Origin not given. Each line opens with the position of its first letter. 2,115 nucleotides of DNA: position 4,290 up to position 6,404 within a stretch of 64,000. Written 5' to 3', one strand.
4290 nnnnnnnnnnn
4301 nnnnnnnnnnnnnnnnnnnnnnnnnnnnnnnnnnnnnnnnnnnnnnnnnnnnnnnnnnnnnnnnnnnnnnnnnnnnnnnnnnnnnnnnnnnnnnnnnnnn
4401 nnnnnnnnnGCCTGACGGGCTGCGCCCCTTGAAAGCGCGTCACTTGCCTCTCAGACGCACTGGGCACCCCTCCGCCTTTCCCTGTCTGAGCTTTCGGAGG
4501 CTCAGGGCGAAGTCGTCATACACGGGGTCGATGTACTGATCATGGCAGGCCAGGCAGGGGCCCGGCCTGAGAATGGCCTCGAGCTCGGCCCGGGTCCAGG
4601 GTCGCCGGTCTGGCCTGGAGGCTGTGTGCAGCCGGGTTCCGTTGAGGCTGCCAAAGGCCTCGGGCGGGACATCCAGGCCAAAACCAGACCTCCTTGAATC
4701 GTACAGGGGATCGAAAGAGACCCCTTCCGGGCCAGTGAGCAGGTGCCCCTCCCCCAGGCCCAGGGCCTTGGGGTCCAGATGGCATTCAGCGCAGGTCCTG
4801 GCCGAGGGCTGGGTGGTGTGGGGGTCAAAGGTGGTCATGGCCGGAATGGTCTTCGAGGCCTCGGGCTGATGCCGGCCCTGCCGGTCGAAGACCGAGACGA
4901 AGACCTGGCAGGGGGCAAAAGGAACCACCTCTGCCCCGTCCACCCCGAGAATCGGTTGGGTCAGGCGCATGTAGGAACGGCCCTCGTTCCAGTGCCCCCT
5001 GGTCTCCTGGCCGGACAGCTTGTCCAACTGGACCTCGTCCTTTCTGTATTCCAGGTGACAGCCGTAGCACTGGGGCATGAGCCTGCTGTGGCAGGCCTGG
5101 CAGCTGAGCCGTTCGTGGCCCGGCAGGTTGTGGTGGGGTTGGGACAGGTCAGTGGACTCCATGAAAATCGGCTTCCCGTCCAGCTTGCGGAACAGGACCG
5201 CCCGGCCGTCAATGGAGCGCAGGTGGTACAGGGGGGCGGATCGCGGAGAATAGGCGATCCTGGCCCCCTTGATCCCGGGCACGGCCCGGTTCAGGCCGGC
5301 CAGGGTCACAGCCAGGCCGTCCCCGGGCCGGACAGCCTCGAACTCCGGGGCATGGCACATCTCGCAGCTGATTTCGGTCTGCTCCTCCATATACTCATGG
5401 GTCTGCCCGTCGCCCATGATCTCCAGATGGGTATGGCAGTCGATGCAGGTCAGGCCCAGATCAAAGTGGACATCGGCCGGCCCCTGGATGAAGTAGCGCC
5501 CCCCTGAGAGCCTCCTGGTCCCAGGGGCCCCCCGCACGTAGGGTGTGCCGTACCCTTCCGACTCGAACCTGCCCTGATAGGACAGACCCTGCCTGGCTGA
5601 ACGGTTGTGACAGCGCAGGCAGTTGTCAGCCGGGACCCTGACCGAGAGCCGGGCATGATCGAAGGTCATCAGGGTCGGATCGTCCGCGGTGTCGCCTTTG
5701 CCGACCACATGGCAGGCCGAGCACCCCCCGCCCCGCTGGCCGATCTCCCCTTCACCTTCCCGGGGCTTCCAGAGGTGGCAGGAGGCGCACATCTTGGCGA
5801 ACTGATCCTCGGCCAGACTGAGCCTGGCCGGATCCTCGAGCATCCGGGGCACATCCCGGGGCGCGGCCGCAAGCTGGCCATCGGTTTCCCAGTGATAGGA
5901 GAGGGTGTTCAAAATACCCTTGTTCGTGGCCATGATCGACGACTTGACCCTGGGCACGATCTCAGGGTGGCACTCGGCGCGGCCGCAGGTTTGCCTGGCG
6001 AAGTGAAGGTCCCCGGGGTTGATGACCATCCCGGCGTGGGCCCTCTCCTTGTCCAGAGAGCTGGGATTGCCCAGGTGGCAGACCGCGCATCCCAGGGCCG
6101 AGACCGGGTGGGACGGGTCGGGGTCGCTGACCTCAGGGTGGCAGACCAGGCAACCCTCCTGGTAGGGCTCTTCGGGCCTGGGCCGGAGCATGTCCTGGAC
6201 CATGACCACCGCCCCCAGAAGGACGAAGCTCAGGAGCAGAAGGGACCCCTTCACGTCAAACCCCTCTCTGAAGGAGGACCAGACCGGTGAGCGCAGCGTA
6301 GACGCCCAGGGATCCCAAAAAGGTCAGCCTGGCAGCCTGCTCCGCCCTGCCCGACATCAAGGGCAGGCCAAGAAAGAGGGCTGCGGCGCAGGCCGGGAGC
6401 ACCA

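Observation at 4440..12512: Sigma-54-driven operon combining a Rieske/cytochrome b module with two ~10-12-haem cytochromes, a YeeE transporter and a cytochrome-rhodanese fusion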

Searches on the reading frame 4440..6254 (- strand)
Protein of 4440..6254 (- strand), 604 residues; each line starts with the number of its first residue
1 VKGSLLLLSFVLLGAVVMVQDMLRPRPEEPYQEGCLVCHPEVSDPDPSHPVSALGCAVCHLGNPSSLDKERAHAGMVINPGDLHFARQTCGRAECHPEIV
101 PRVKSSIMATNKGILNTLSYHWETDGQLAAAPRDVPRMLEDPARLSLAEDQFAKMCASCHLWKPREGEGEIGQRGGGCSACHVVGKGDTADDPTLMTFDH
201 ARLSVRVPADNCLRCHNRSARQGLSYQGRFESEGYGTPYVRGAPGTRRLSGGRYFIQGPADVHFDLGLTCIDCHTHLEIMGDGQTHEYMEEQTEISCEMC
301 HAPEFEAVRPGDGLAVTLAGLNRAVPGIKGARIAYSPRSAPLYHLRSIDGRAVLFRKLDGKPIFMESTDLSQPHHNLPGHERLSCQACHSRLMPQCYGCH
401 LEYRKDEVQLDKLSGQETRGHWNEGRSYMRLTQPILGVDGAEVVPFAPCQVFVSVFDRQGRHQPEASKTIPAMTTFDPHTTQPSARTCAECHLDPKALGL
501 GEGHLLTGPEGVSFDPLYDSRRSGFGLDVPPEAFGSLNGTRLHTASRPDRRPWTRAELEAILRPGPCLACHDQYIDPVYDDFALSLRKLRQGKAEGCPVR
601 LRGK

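Call 4: search_protein_families(library=pfam, proteins=[window:4440-6254:-], max_evalue=0.01)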
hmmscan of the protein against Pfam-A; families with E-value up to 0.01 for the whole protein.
window:4440-6254:- (604 aa): 4 families
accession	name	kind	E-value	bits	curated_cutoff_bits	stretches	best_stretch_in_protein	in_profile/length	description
PF14522.11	Cytochrome_C7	-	4e-10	39.8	24.8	1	261-304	6-51/67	Cytochrome c7 and related cytochrome c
PF14537.11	Cytochrom_c3_2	-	6.6e-06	26.9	25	0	34-97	8-65/79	Cytochrome c3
PF02085.21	Cytochrom_CIII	-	8.5e-06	26.5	22.9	1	153-222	30-88/101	Class III cytochrome C family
PF22113.1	Mtrc-MtrF_II-IV_dom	-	1.1e-05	25.5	30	0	269-304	8-166/176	Outer membrane cytochrome MtrC/MtrF-like, domains II/IV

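Call 5: search_protein_families(library=ncbifam, proteins=[window:4440-6254:-], max_evalue=0.01)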
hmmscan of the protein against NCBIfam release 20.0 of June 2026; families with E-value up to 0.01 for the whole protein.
window:4440-6254:- (604 aa): 4 families
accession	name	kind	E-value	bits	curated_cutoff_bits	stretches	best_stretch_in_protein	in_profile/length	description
NF040943.1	cytoc3_ExtM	equivalog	5.7e-84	282.5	800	1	27-580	14-585/599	selenite/tellurite reduction operon c-type cytochrome ExtM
NF040967.1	cytc_ExtN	equivalog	3.1e-13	49.3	200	2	372-497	213-344/415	selenite/tellurite reduction operon c-type cytochrome ExtN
NF040968.1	FeS_ExtO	equivalog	5.8e-13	48.4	200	2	372-497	213-343/416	selenite/tellurite reduction operon b-type cytochrome iron-sulfur cluster-binding subunit ExtO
NF040971.1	cytc_ExtS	equivalog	0.0098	15.2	100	1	22-77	16-63/262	selenite/tellurite reduction operon c-type cytochrome lipoprotein ExtS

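Call 34: find_homologous_proteins(query=window:4440-6254:-, max_evalue=0.00001)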
Query window:4440-6254:- (604 aa): 1406 proteins with E <= 0.00001 among 8000 candidates; the best 120 are listed.
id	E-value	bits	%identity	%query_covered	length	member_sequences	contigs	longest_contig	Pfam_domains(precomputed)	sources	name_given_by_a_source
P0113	0.0e+0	1415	99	100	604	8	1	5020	PF14537.12,PF02085.22,PF14522.12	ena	-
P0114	0.0e+0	1084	77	97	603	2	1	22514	PF14537.12,PF02085.22,PF14522.12,PF22113.2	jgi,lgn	jgi:hypothetical protein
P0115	0.0e+0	1054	74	100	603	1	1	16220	PF14537.12,PF02085.22,PF14522.12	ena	-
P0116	0.0e+0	1052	73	100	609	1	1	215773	PF14537.12,PF02085.22,PF14522.12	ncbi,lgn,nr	ncbi:MAG: hypothetical protein U5L00_14640 [Desulfovermiculus sp.]|nr:hypothetical protein [Desulfov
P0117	0.0e+0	1040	73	99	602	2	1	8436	PF14537.12,PF02085.22,PF14522.12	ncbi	-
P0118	0.0e+0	1036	73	99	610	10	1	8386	PF14537.12,PF02085.22,PF14522.12,PF22113.2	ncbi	-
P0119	1.0e-241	822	60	98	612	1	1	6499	PF14537.12,PF02085.22,PF14522.12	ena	-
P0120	2.7e-241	821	61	96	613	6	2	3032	PF14537.12,PF02085.22,PF14522.12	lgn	-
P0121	1.3e-225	769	56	99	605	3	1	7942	PF14537.12,PF02085.22,PF14522.12,PF22113.2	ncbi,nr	ncbi:MAG: cytochrome c3 family protein [Thermodesulfobacteriota bacterium]|nr:cytochrome c3 family p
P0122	6.7e-207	707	53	98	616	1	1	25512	PF14537.12,PF02085.22,PF14522.12,PF22113.2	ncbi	-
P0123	4.1e-197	675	48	96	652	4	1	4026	PF14537.12,PF02085.22,PF14522.12,PF22113.2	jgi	-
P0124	1.0e-195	670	50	98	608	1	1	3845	PF14537.12,PF14522.12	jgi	jgi:hypothetical protein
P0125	7.3e-195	667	49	97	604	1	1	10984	PF09699.16,PF14537.12,PF14522.12,PF22113.2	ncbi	ncbi:hypothetical protein ACFLQ0_03970 [Nitrospinota bacterium]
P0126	3.4e-193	662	49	98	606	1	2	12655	PF14537.12,PF02085.22,PF14522.12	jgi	jgi:hypothetical protein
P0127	3.5e-191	655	48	97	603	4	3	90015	PF14537.12,PF02085.22,PF14522.12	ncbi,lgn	ncbi:MAG: hypothetical protein ACQEQ7_07370 [Thermodesulfobacteriota bacterium]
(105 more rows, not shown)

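Call 36: find_related_loci(query=A2, collection=genome_contigs, flank=10000)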
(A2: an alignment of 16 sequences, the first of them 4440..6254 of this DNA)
Query A2 (604 aa) in genome_contigs; peptide patterns used: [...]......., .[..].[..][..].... (x = any residue, [..] = any of these).
599 stretches matched a pattern (row limit reached: there are more); 594 encode a relative of the query (tblastn E <= 1e-3); the best 80 are kept; 80 distinct loci.
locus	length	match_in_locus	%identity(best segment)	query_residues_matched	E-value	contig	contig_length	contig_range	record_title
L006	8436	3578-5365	73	5-601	0e+0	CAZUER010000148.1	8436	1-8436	MAG TPA_asm: uncultured Desulfohalobiaceae bacterium isolate SRP141376_co2_327 genome assembly, contig: NODE_15279_lengt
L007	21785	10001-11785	73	6-601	0e+0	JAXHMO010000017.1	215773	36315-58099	MAG: Desulfovermiculus sp. isolate Salar_de_Ascotan_soil_MAG_ASO54 contig_869_polypolish, whole genome shotgun sequence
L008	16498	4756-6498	60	21-599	0e+0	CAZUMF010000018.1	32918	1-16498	MAG TPA_asm: uncultured Desulfohalobiaceae bacterium isolate binchicken_co77_81 genome assembly, contig: NODE_1596_lengt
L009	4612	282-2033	48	5-589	0e+0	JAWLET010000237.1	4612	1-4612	MAG: Desulfobacteraceae bacterium isolate 20BLK6-1.bin.83 NODE_25014_length_4612_cov_9.604476, whole genome shotgun sequ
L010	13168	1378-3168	49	3-589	0e+0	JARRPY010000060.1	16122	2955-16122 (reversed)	MAG: Deltaproteobacteria bacterium isolate Spart_188_MAG scaffold_3144, whole genome shotgun sequence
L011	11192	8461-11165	48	6-597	0e+0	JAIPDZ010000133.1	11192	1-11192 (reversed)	MAG: Deltaproteobacteria bacterium isolate Tobar14m-G14 Tobar14m-20mill-C987, whole genome shotgun sequence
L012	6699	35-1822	47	1-589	0e+0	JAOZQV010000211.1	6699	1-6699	MAG: Deltaproteobacteria bacterium isolate GMC6_bin_6_sub GMC6_15897_length_6699_cov_9.227423, whole genome shotgun sequ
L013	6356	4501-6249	49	24-604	0e+0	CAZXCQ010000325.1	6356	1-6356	MAG TPA_asm: uncultured Desulfobacteraceae bacterium isolate SRP323688_co1_244 genome assembly, contig: NODE_17015_lengt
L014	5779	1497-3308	46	1-597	0e+0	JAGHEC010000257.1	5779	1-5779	MAG: Deltaproteobacteria bacterium isolate AUK324 PB_MBMC_278_c_000000000016, whole genome shotgun sequence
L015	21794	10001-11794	47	1-591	0e+0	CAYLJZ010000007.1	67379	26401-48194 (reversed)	MAG TPA_asm: uncultured Desulfobacteraceae bacterium isolate binchicken_co220_134 genome assembly, contig: NODE_175_leng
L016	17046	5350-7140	47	1-590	0e+0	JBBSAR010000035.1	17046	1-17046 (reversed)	MAG: Desulfatiglandales bacterium isolate La6_metabat2.031 La6_metabat2.031_K_3538018_L_17046_cov_11.0000, whole genome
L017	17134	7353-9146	47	1-591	0e+0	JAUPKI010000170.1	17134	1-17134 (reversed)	MAG: Thermodesulfobacteriota bacterium isolate erpe_2018_pw_0hr_WHONDRS-PP48-000085_B_bin.1 scaffold_654453, whole genom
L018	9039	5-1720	50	26-600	0e+0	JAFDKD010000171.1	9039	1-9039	MAG: Deltaproteobacteria bacterium isolate Meg22_24_Bin_96 Meg22_24_Bin_96_scaffold_24985, whole genome shotgun sequence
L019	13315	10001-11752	52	20-599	1e-180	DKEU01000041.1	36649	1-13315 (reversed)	MAG TPA_asm: Desulfovibrionaceae bacterium UBA6814 UBA6814_contig_48592, whole genome shotgun sequence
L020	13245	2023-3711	47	32-597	1e-178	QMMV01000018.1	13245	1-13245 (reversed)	MAG: Deltaproteobacteria bacterium isolate B23_G16 B23_Guay16_scaffold_02978, whole genome shotgun sequence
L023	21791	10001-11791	46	1-590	2e-177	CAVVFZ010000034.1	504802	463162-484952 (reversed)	MAG: uncultured delta proteobacterium isolate MFD01721.bin.1.133 genome assembly, contig: contig_6691, whole genome shot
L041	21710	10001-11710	48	28-597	5e-163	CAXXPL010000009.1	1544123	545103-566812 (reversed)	MAG: Desulfovibrionaceae bacterium isolate 84865aa8-a4c1-4c50-8433-f34330bbf6a4 genome assembly, contig: contig_9, whole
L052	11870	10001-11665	42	7-592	2e-141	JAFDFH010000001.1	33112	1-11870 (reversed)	MAG: Deltaproteobacteria bacterium isolate Meg22_02_Bin_128 Meg22_02_Bin_128_scaffold_511, whole genome shotgun sequence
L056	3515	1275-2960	42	6-582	3e-142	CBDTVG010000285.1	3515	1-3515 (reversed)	MAG TPA_asm: uncultured Candidatus Electrothrix sp. isolate SRR7614715_binner13_Refined_5 genome assembly, contig: ERZ23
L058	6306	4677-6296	43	35-587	3e-137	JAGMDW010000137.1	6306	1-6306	MAG: Desulfurellaceae bacterium isolate RS_18_25 ZL530.bin.25.fa_137, whole genome shotgun sequence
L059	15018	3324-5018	42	5-582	4e-136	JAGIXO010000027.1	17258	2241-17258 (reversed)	Candidatus Electronema nielsenii isolate F5 contig27, whole genome shotgun sequence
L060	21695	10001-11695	41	5-582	2e-135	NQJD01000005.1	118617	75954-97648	MAG: Candidatus Electronema aureum isolate GS Contig105, whole genome shotgun sequence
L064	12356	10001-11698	41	5-582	3e-134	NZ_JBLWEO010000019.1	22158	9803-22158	Candidatus Electronema sp. PJ PJ__57298, whole genome shotgun sequence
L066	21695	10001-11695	41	4-582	2e-133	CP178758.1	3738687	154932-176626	MAG: Candidatus Electrothrix sp. YB6 chromosome, complete genome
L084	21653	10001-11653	41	17-582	2e-130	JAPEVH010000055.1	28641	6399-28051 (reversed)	MAG: Candidatus Electronema sp. isolate KV k127_9829363, whole genome shotgun sequence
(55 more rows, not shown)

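Call 46: search_solved_structures(query=window:4440-6254:-, max_evalue=1)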
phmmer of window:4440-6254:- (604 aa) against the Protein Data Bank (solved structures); distinct sequences matched with E-value up to 1: 2.
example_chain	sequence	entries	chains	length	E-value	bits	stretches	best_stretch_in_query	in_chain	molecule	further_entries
6v0a_A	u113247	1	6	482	0.57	11.7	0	259-306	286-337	Nitrite reductase (cytochrome; ammonia-forming)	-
2lmk_A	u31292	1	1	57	0.98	11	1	43-95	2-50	Exocrine gland-secreting peptide 1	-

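Call 61: search_protein_families(library=ncbifam, proteins=[L023:10001-11821:+, L023:11809-13596:+, L023:9139-9789:+, L023:7689-8918:-, L023:6423-7532:-, L023:4087-6369:-, L060:8907-9806:+, L060:9971-11734:+, L060:11811-12716:-], max_evalue=0.001)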
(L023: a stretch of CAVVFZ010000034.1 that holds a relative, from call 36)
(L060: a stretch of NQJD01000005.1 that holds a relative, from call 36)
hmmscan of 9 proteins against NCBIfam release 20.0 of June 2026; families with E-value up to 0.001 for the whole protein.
L023:10001-11821:+ (606 aa): 6 families
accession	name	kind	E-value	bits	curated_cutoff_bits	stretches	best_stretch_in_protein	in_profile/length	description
NF040943.1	cytoc3_ExtM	equivalog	1.7e-95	320.5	800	1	25-587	12-585/599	selenite/tellurite reduction operon c-type cytochrome ExtM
NF040967.1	cytc_ExtN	equivalog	5.3e-16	58.5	200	1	381-505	216-345/415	selenite/tellurite reduction operon c-type cytochrome ExtN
NF040968.1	FeS_ExtO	equivalog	8.2e-16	57.8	200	1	382-505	217-344/416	selenite/tellurite reduction operon b-type cytochrome iron-sulfur cluster-binding subunit ExtO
NF041028.1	decahem_GSU2203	exception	0.00011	21.6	325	1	86-223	35-157/317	GSU2203 family decaheme c-type cytochrome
TIGR03508.1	decahem_SO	subfamily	0.00022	20.8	192.2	0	269-310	66-104/258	DmsE family decaheme c-type cytochrome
NF045713.1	CxxCH_16_HmcA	equivalog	0.00027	19.7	400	0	258-320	333-399/541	sulfate respiration complex hexadecaheme cytochrome HmcA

L023:11809-13596:+ (595 aa): 4 families
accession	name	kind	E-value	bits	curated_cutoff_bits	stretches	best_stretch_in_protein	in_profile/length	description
NF040943.1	cytoc3_ExtM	equivalog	3.5e-67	227.1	800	2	26-329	5-305/599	selenite/tellurite reduction operon c-type cytochrome ExtM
NF040968.1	FeS_ExtO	equivalog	3.7e-15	55.6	200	2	228-323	127-207/416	selenite/tellurite reduction operon b-type cytochrome iron-sulfur cluster-binding subunit ExtO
NF040967.1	cytc_ExtN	equivalog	4.8e-15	55.3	200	2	228-323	127-207/415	selenite/tellurite reduction operon c-type cytochrome ExtN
NF045713.1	CxxCH_16_HmcA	equivalog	2.1e-06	26.6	400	1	166-382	109-315/541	sulfate respiration complex hexadecaheme cytochrome HmcA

L023:9139-9789:+ (216 aa): 31 families (the best 25 are shown)
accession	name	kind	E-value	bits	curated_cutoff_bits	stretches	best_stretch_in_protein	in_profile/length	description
TIGR03413.1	GSH_gloB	equivalog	3e-22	79.2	200.8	1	16-203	13-167/248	hydroxyacylglutathione hydrolase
NF040641.1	bifunc_ST_SDO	equivalog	4.3e-18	65.4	625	1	33-201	186-343/423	bifunctional sulfur transferase/dioxygenase Blh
NF033105.1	bla_subclass_B3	equivalog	6.9e-15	55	240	1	49-140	62-156/257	subclass B3 metallo-beta-lactamase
NF012229.1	bla_class_B_core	domain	1.7e-13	50.9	100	1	35-139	38-138/139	metallo-beta-lactamase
NF007597.0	PRK10241.1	equivalog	2.8e-13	49.7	421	1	18-201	17-166/251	hydroxyacylglutathione hydrolase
NF000287.1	SMB1_fam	exception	2.5e-08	33.6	400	1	48-140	82-178/280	SMB-1 family subclass B3 metallo-beta-lactamase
TIGR04559.1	SoxH_rel_PQQ_2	hypoth_equivalog_domain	3.8e-08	33.1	280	1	13-206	31-218/283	quinoprotein relay system zinc metallohydrolase 2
NF000440.2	blaTHIN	exception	4.4e-08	32.6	700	1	48-139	100-197/316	THIN family subclass B3 metallo-beta-lactamase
NF000405.1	HARLDQ_not_B3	exception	9.6e-08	31.9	350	1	48-164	78-188/267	HARLDQ motif MBL-fold protein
NF033106.1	blaL1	exception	1.1e-07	31.2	560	1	47-138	96-189/290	L1 family subclass B3 metallo-beta-lactamase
NF012140.0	blaBJP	exception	1.1e-07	31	600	1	45-159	90-203/294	BJP family subclass B3 metallo-beta-lactamase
NF033185.1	B3_Acin_new2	exception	2.5e-07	30.2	625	1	35-134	76-177/285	putative subclass B3 metallo-beta-lactamase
NF000457.2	blaPEDO-1_fam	exception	5.8e-07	29.2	550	1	37-139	79-184/286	PEDO-1 family subclass B3 metallo-beta-lactamase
NF040470.1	blaEAM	exception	7e-07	28.5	660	1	46-139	117-215/318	EAM family subclass B3 metallo-beta-lactamase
NF000438.2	blaPOM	exception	7.6e-07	28.6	610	1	47-139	94-188/286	POM family subclass B3 metallo-beta-lactamase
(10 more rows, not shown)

L023:7689-8918:- (409 aa): 0 families

L023:6423-7532:- (369 aa): 2 families
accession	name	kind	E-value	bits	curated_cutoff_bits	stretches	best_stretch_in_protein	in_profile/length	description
TIGR00732.1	dprA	equivalog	4.4e-77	258.2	191.15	1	76-291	4-220/220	DNA-processing protein DprA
NF008007.0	PRK10736.1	equivalog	1.4e-75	254.8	495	1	11-365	7-357/374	DNA-protecting protein DprA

L023:4087-6369:- (760 aa): 12 families
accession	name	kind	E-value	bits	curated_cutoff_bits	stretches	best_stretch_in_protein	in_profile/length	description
TIGR01051.1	topA_bact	equivalog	8.5e-246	817.8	456.4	2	5-615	1-630/632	type I DNA topoisomerase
NF004966.0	PRK06319.1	equivalog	9.5e-221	735.2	868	1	1-710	1-726/862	DNA topoisomerase I/SWI domain fusion protein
NF006451.0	PRK08780.1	equivalog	8.8e-206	685.9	1265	1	1-602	1-612/824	DNA topoisomerase I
TIGR01054.1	rgy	equivalog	2.4e-91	306.9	471.7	1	57-562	702-1168/1172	reverse gyrase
TIGR01057.1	topA_arch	equivalog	9.2e-80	268.6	458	1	27-610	42-618/618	DNA topoisomerase I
NF005829.0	PRK07726.1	subfamily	1.3e-76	258.7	597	1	62-623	81-650/669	DNA topoisomerase 3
TIGR01056.1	topB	subfamily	1.1e-66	225.8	515.75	1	72-619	95-649/706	DNA topoisomerase III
NF004438.0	PRK05776.1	equivalog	8.3e-66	222.5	793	1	27-574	53-586/677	DNA topoisomerase I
NF005555.0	PRK07220.1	equivalog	1.3e-64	218.9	635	1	57-626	81-633/740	DNA topoisomerase I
NF011532.0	PRK14973.1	equivalog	1.2e-55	188.8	930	1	62-615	85-622/936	DNA topoisomerase I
NF006032.0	PRK08173.1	equivalog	3.4e-41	140.9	1058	1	62-588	86-631/863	DNA topoisomerase III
NF011313.0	PRK14724.1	equivalog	2.2e-29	101.9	1088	1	73-615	100-674/988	DNA topoisomerase III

L060:8907-9806:+ (299 aa): 16 families
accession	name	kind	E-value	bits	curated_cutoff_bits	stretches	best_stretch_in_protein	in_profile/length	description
NF045485.1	FPPsyn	subfamily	4.1e-104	347.8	275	1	9-298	2-287/288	farnesyl diphosphate synthase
NF045685.1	GGPPSynCrtE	equivalog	1.1e-100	336.4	460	1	2-299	1-293/293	geranylgeranyl diphosphate synthase CrtE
NF007877.0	PRK10581.1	equivalog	4.8e-83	278.8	321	1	3-298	2-298/299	(2E,6E)-farnesyl diphosphate synthase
NF041169.1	f2_encap_cargo4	exception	2.5e-55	188.1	450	1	7-268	4-262/334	family 2 encapsulin nanocompartment cargo protein polyprenyl transferase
NF040698.1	IdsA_Meth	equivalog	2.5e-53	181.4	468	1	3-261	2-252/328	short chain isoprenyl diphosphate synthase IdsA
NF041003.1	GGPP_syn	equivalog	5.5e-42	144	500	1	4-253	2-241/326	geranylgeranyl diphosphate synthase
TIGR02748.1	GerC3_HepT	equivalog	1.9e-38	132.3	456.55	1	4-263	5-247/319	heptaprenyl diphosphate synthase component II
NF040789.2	gerfarn_diphsyn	equivalog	5.3e-35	121.2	560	1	4-252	7-260/345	geranylfarnesyl diphosphate synthase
NF008140.0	PRK10888.1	equivalog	2e-34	119.4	412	1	39-261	38-246/323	octaprenyl diphosphate synthase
TIGR02749.1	prenyl_cyano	equivalog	1.4e-33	116.3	383.2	1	43-265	42-253/322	solanesyl diphosphate synthase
NF045628.1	HxpDPsynlarge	equivalog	3.7e-32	111.6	500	1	32-265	22-241/311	hexaprenyl-diphosphate synthase large subunit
NF045549.1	GGPPsyn_IdsB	equivalog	5.7e-31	107.8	475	1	44-271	64-281/346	geranylgeranyl diphosphate synthase IdsB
NF042417.1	NPPPS_Mycobact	equivalog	3.2e-30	105.3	600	1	33-263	44-260/335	nonaprenyl/(2E,6E)-farnesyl/geranylgeranyl diphosphat synthase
NF042416.1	GFPPS_Mycobact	equivalog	3e-24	85.7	600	1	5-266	10-274/350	bifunctional (2E,6E)-farnesyl/geranyl diphosphate synthase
NF040627.1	GFPS_Meth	equivalog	2.2e-22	79.8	600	1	41-233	36-212/285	geranylfarnesyl diphosphate synthase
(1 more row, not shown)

L060:9971-11734:+ (587 aa): 5 families
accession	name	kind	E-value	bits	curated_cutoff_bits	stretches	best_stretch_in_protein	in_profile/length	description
NF040943.1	cytoc3_ExtM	equivalog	3.1e-95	319.7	800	2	46-327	20-301/599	selenite/tellurite reduction operon c-type cytochrome ExtM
NF040967.1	cytc_ExtN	equivalog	2.9e-11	42.9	200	2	375-489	223-343/415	selenite/tellurite reduction operon c-type cytochrome ExtN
NF040968.1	FeS_ExtO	equivalog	4e-11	42.4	200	2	375-489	223-342/416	selenite/tellurite reduction operon b-type cytochrome iron-sulfur cluster-binding subunit ExtO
NF045713.1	CxxCH_16_HmcA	equivalog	2.4e-05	23.1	400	1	291-401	226-332/541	sulfate respiration complex hexadecaheme cytochrome HmcA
NF008339.0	PRK11125.1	equivalog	0.0007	18.4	595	1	284-329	279-329/487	ammonia-forming cytochrome c nitrite reductase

L060:11811-12716:- (301 aa): 2 families
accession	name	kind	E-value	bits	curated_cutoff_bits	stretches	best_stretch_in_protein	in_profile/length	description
NF033542.1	transpos_IS110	equivalog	6e-43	147.3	140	2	45-187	2-145/343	IS110 family RNA-guided transposase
NF051857.1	transpos_IS110_2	equivalog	6.3e-08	32.1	180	0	44-186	2-154/393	IS110 family transposase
